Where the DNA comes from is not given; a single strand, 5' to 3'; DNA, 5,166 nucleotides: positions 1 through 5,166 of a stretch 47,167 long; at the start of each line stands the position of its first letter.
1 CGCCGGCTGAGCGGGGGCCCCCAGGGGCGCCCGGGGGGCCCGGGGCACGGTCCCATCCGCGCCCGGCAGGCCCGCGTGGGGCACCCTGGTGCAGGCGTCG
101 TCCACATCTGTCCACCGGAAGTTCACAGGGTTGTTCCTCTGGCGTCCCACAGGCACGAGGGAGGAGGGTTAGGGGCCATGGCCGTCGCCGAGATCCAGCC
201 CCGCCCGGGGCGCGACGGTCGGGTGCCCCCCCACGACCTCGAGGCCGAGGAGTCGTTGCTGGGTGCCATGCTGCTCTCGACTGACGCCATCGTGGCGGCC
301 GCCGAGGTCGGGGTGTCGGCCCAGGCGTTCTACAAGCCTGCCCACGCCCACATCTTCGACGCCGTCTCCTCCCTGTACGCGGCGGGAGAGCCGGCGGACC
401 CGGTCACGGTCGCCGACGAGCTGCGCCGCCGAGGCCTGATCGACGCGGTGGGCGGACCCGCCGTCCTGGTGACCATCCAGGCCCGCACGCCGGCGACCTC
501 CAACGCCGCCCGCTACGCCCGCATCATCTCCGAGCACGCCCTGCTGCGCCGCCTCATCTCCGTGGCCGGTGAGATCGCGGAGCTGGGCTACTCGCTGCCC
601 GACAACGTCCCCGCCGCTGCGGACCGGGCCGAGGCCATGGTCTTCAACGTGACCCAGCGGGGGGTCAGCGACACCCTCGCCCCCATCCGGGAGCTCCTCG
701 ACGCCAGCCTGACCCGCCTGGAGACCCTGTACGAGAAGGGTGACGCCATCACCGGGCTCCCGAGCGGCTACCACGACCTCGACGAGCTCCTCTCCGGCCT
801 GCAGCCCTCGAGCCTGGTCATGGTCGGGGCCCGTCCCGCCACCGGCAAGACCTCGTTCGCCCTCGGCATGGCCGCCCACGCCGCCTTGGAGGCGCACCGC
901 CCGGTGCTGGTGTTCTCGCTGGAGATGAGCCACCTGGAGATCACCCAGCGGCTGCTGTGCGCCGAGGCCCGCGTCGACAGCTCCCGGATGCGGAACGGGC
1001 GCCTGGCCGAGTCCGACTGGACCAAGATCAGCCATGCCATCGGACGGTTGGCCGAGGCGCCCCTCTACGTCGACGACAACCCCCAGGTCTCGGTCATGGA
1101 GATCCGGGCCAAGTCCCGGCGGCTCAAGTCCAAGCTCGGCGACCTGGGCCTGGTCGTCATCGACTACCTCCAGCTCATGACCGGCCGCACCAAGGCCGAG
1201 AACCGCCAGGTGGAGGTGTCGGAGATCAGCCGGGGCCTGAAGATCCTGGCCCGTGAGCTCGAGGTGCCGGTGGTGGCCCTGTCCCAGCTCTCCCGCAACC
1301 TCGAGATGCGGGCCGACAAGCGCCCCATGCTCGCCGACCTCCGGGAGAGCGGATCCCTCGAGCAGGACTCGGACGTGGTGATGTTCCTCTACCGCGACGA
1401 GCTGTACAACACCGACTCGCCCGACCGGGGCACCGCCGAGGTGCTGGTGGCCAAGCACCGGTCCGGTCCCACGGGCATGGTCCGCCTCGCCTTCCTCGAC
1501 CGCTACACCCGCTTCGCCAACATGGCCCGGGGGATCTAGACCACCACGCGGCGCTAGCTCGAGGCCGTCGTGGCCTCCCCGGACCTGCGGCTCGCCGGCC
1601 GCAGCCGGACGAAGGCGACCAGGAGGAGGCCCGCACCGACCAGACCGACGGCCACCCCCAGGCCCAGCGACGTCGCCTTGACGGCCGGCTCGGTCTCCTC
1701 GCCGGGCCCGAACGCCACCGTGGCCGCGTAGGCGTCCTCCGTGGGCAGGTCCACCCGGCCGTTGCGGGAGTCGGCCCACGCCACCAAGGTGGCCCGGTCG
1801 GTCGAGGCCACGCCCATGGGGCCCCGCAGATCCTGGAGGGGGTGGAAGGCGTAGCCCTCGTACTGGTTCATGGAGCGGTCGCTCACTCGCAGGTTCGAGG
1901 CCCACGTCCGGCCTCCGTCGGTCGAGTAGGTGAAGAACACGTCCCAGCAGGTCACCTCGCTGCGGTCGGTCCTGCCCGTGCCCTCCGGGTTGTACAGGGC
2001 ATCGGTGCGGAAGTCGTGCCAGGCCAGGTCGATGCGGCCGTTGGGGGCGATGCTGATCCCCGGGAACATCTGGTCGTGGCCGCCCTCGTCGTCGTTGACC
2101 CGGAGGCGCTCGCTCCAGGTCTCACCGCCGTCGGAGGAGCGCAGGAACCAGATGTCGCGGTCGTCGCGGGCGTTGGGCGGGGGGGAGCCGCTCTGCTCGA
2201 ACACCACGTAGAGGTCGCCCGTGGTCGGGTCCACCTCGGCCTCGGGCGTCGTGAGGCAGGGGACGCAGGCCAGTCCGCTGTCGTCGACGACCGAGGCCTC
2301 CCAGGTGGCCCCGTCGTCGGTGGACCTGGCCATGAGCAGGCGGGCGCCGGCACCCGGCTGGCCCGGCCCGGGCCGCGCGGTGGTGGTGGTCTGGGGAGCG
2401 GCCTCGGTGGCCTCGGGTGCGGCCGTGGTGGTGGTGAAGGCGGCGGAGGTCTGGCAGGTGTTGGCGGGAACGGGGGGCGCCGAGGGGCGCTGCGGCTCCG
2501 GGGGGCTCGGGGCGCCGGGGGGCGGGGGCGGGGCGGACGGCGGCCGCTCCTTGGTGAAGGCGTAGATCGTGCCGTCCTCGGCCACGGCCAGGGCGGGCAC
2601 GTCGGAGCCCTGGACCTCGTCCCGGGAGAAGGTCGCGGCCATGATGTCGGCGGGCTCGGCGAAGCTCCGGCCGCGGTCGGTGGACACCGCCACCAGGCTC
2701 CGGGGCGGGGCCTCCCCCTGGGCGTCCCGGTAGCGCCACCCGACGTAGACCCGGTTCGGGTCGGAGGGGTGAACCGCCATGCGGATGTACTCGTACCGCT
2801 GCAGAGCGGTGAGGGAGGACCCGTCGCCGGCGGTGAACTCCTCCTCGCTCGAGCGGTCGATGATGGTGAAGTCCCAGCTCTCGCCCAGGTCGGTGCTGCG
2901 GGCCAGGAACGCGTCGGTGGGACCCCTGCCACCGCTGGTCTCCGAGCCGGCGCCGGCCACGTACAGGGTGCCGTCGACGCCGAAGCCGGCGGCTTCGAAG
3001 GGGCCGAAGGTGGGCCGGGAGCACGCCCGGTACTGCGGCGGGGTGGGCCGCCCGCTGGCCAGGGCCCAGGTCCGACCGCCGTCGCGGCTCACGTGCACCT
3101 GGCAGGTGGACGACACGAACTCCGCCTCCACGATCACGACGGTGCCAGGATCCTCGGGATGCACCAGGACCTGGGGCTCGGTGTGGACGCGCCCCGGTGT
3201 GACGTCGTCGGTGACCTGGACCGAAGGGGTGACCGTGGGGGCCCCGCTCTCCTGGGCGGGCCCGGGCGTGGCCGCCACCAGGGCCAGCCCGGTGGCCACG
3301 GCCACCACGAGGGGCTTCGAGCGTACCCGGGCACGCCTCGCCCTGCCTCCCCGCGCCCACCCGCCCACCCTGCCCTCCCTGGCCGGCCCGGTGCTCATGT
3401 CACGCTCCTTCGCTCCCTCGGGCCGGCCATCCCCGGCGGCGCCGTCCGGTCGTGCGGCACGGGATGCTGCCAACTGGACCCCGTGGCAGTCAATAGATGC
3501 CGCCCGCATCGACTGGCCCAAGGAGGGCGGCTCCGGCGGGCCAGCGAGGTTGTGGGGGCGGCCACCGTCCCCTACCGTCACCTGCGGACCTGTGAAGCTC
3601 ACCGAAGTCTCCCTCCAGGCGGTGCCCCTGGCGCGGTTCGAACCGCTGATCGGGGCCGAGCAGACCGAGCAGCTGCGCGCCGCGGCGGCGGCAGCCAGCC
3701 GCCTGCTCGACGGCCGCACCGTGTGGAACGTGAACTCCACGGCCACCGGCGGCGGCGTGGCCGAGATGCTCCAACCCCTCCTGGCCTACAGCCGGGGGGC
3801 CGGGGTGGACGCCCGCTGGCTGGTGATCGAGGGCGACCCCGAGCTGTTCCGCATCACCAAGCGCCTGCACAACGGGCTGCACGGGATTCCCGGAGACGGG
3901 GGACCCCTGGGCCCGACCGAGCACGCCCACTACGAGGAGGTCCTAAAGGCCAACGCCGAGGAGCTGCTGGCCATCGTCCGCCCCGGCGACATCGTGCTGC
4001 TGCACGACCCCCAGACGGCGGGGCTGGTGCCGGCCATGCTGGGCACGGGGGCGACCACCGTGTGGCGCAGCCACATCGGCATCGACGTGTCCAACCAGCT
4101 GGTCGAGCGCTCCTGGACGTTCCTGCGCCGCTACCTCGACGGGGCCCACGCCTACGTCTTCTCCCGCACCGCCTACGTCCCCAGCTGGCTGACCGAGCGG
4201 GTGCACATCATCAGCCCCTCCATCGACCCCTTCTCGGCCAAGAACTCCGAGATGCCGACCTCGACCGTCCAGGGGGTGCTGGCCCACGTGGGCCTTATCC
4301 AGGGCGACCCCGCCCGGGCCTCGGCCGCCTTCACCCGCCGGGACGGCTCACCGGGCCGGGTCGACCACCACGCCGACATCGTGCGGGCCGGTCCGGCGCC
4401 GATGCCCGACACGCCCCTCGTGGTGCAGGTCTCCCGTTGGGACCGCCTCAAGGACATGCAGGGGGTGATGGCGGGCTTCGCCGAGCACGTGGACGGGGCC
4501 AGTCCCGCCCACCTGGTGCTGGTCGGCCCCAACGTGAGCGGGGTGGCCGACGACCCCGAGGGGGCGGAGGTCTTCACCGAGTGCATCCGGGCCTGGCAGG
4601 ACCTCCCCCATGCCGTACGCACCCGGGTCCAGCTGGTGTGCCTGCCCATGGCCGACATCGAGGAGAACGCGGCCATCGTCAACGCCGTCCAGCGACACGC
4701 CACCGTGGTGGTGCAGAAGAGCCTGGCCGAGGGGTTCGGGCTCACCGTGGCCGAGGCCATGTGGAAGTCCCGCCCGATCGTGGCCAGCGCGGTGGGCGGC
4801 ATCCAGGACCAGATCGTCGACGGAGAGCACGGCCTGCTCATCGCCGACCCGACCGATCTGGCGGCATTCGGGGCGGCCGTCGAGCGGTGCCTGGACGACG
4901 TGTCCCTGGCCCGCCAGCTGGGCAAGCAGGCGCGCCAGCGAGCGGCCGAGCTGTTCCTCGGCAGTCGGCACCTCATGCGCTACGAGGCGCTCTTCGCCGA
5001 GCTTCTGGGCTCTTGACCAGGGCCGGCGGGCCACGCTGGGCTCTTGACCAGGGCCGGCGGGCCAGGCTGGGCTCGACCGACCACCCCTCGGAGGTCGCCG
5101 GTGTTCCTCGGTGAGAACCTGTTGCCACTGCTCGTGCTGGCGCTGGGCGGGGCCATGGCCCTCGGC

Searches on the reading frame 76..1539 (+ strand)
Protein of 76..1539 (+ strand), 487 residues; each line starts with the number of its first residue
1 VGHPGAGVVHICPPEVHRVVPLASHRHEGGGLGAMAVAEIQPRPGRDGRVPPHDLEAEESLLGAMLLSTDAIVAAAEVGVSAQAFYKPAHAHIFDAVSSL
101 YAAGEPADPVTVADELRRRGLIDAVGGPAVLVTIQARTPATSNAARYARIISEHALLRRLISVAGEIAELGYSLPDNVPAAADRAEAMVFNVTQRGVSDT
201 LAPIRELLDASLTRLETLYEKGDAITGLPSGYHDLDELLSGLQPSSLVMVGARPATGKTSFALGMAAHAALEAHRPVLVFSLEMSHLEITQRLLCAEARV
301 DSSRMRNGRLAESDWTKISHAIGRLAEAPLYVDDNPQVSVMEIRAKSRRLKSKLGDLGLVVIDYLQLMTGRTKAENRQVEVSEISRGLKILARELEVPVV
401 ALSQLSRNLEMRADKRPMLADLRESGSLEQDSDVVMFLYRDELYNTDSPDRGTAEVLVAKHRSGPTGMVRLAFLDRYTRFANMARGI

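Call 20: search_protein_families(library=pfam, proteins=[window:76-1539:+], max_evalue=0.001)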
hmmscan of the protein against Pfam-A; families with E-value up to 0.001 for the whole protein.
window:76-1539:+ (487 aa): 3 families
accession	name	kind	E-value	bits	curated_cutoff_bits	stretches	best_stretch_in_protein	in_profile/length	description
PF03796.21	DnaB_C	-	8e-106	353.5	27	1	227-482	1-255/255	DnaB-like helicase C terminal domain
PF00772.26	DnaB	-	9.5e-29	99.9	23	1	51-153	2-103/103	DnaB-like helicase N terminal domain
PF13481.12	AAA_25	-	1.7e-13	51.1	27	1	235-405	22-190/195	AAA domain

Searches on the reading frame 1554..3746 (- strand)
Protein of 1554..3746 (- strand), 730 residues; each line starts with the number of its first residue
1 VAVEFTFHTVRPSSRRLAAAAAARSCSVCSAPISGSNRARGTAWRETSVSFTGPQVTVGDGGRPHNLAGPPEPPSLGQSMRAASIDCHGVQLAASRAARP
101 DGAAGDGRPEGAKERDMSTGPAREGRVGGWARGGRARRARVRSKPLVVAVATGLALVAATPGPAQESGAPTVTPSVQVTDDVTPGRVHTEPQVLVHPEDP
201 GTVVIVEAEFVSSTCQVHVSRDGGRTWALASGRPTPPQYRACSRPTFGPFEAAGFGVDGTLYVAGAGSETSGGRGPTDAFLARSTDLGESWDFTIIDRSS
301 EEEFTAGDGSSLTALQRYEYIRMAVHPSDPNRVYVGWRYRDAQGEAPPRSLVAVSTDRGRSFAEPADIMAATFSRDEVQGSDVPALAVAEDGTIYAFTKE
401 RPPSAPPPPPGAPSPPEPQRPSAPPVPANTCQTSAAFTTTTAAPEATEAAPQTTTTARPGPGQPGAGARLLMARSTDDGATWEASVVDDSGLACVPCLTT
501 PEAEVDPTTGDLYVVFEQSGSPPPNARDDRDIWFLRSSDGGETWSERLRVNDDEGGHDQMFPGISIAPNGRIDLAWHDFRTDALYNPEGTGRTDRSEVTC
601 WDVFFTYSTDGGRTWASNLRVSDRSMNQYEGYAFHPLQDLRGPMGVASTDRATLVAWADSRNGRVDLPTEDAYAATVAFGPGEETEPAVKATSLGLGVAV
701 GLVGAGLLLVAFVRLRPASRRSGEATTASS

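Call 20: search_protein_families(library=pfam, proteins=[window:1554-3746:-], max_evalue=0.001)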
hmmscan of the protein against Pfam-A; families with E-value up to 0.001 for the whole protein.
window:1554-3746:- (730 aa): 3 families
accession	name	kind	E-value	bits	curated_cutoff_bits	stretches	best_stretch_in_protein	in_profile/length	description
PF02012.26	BNR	-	3.6e-12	44.8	27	0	607-616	2-11/12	BNR/Asp-box repeat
PF24316.1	Tli3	-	1.7e-11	45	27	0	574-626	55-106/129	T6SS Tli3 immunity protein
PF13088.12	BNR_2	-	3.4e-11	43.5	31.4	1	211-366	75-202/277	BNR repeat-like domain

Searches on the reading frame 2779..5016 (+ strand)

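Call 20: search_protein_families(library=pfam, proteins=[window:2779-5016:+], max_evalue=0.001)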
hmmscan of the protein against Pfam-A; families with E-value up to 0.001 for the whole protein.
window:2779-5016:+ (745 aa): 4 families
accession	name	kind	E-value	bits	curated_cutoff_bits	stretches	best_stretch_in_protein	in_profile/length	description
PF21269.3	TreT_GT1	-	6.8e-41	139.8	27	1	317-468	1-144/144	Trehalose synthase, N-terminal domain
PF00534.26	Glycos_transf_1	-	7.2e-16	58.6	26.4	1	636-721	88-172/172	Glycosyl transferases group 1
PF13692.12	Glyco_trans_1_4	-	2e-13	51.3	27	1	634-707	70-142/142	Glycosyl transferases group 1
PF20706.3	GT4-conflict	-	2.7e-06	27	26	1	628-722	269-372/385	Family 4 Glycosyltransferase in conflict systems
